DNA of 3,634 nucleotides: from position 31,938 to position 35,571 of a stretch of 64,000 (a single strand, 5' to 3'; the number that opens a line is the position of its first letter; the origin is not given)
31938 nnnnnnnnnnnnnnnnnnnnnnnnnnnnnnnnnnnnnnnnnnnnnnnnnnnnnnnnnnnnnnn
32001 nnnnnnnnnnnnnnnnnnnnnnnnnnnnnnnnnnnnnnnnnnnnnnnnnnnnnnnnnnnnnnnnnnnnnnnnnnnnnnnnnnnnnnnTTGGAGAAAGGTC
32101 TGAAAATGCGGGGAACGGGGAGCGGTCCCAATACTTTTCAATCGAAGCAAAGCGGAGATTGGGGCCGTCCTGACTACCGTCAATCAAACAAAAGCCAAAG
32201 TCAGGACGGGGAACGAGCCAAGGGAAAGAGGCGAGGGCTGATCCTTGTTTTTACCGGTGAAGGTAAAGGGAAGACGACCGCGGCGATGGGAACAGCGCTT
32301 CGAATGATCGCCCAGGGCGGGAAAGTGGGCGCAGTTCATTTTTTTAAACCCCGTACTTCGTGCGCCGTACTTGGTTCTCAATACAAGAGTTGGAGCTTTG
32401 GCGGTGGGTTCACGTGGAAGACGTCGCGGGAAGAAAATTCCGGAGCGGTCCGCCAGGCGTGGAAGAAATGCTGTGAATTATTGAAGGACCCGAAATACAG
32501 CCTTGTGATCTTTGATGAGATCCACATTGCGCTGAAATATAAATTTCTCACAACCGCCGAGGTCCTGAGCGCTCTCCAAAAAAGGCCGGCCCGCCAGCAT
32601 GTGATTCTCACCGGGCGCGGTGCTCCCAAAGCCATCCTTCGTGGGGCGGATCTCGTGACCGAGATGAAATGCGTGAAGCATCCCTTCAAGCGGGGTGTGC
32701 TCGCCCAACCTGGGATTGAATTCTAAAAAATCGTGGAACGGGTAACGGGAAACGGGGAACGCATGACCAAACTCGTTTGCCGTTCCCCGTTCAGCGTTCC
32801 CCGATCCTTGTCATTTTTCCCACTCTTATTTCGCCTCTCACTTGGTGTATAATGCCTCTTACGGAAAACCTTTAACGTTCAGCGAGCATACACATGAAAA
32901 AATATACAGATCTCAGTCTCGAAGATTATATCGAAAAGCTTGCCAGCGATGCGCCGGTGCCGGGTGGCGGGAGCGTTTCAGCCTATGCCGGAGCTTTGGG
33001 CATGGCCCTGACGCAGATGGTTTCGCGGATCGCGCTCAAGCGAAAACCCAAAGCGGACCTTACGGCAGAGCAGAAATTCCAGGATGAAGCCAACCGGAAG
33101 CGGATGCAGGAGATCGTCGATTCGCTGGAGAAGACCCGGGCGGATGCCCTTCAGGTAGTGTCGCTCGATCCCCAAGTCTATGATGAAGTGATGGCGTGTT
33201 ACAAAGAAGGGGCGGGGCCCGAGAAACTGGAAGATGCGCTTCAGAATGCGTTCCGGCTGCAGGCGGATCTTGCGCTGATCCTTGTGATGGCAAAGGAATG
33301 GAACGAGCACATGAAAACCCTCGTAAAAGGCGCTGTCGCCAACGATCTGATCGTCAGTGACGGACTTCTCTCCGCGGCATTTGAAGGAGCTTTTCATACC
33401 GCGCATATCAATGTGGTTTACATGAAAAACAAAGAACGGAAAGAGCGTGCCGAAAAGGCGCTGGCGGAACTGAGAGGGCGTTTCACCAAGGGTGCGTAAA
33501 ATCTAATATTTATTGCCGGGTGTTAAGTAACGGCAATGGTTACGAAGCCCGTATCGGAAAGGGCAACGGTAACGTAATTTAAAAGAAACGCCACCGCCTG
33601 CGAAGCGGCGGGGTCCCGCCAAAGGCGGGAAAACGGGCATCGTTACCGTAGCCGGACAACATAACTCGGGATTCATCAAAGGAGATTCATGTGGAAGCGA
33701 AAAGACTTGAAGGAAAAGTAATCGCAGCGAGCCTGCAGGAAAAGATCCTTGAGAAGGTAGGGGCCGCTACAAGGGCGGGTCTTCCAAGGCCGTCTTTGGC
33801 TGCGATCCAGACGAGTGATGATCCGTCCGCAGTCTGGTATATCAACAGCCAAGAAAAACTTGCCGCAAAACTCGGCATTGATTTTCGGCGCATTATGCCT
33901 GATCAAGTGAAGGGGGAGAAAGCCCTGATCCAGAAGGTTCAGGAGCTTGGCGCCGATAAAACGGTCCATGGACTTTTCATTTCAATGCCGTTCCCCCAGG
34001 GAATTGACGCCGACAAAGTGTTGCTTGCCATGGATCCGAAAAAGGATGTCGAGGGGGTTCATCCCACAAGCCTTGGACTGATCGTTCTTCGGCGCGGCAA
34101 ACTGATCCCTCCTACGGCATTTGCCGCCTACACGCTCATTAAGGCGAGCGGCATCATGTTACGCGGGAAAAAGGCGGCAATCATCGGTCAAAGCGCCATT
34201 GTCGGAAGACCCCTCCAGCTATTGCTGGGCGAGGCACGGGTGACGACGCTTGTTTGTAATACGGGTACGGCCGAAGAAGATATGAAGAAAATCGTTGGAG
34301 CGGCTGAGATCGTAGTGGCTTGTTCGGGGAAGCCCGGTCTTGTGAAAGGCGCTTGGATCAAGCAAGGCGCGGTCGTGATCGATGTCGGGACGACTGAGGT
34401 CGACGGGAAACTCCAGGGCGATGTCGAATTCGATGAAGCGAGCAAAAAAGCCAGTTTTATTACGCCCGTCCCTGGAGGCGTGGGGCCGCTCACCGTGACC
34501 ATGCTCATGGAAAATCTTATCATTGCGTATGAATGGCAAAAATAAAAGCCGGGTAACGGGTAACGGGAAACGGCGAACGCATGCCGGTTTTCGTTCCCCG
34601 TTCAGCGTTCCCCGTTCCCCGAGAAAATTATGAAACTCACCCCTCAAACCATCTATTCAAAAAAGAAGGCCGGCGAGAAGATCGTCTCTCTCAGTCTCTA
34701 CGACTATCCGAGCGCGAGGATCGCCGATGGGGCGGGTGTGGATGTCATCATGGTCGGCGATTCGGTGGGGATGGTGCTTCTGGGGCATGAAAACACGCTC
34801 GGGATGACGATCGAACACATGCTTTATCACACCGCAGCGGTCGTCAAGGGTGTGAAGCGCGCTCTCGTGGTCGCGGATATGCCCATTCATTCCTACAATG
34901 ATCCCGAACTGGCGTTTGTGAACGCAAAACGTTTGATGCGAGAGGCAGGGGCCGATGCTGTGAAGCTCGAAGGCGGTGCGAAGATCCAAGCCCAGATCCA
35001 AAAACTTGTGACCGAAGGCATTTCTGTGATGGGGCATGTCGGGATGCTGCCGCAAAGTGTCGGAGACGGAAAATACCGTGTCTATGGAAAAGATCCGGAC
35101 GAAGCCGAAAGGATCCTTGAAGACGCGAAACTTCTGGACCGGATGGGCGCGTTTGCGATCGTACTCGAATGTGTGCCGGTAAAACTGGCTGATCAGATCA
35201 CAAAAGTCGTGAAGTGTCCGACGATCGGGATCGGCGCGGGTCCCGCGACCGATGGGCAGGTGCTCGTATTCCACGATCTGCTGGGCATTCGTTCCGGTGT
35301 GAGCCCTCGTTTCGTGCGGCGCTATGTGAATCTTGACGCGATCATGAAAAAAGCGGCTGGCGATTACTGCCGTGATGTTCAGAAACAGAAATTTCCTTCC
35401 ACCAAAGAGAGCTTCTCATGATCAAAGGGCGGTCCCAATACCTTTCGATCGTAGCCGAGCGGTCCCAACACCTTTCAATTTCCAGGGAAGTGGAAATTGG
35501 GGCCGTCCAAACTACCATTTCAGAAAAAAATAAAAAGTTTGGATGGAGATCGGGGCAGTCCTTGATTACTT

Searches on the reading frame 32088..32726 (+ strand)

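Call 5: search_protein_families(library=pfam, proteins=[window:32088-32726:+])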
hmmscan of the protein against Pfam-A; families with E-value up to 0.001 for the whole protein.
window:32088-32726:+ (212 aa): 1 family
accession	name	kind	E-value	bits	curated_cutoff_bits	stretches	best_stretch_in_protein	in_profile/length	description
PF02572.21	CobA_CobO_BtuR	-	1.3e-52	178.9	25.7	1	49-212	2-172/172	ATP:corrinoid adenosyltransferase BtuR/CobO/CobP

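Call 61: search_protein_families(library=ncbifam, proteins=[window:32088-32726:+], max_evalue=0.00001)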
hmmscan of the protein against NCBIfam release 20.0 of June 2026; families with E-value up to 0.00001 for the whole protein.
window:32088-32726:+ (212 aa): 4 families
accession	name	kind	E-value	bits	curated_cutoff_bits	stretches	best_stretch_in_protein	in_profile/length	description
NF004637.0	PRK05986.1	subfamily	3.5e-58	196.5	185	1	32-212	10-197/197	cob(I)yrinic acid a,c-diamide adenosyltransferase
TIGR00708.1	cobA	equivalog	4e-52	176.5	167.75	1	48-212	4-177/177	cob(I)yrinic acid a,c-diamide adenosyltransferase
NF005648.0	PRK07414.1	equivalog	9.5e-21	74.1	248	1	47-195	19-174/178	P-loop NTPase family protein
NF005647.0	PRK07413.1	equivalog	8.5e-20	70.8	426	1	122-201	111-190/382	cob(I)yrinic acid a,c-diamide adenosyltransferase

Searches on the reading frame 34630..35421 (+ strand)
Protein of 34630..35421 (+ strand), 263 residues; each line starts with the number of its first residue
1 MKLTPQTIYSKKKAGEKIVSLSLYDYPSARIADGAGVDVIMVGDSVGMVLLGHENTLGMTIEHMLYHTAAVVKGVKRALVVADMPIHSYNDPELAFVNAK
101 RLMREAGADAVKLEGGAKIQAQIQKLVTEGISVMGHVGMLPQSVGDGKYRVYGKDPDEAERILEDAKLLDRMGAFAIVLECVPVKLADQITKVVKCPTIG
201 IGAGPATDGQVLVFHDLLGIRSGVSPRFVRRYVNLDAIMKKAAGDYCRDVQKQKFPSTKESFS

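Call 5: search_protein_families(library=pfam, proteins=[window:34630-35421:+])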
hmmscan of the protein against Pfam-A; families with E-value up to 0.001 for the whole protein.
window:34630-35421:+ (263 aa): 2 families
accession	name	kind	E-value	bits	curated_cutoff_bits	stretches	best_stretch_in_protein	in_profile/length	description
PF02548.21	Pantoate_transf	-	4.6e-102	341.3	28.7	1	3-257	2-258/259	Ketopantoate hydroxymethyltransferase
PF13714.12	PEP_mutase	-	0.00053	20.1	31.5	0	14-118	7-109/240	Phosphoenolpyruvate phosphomutase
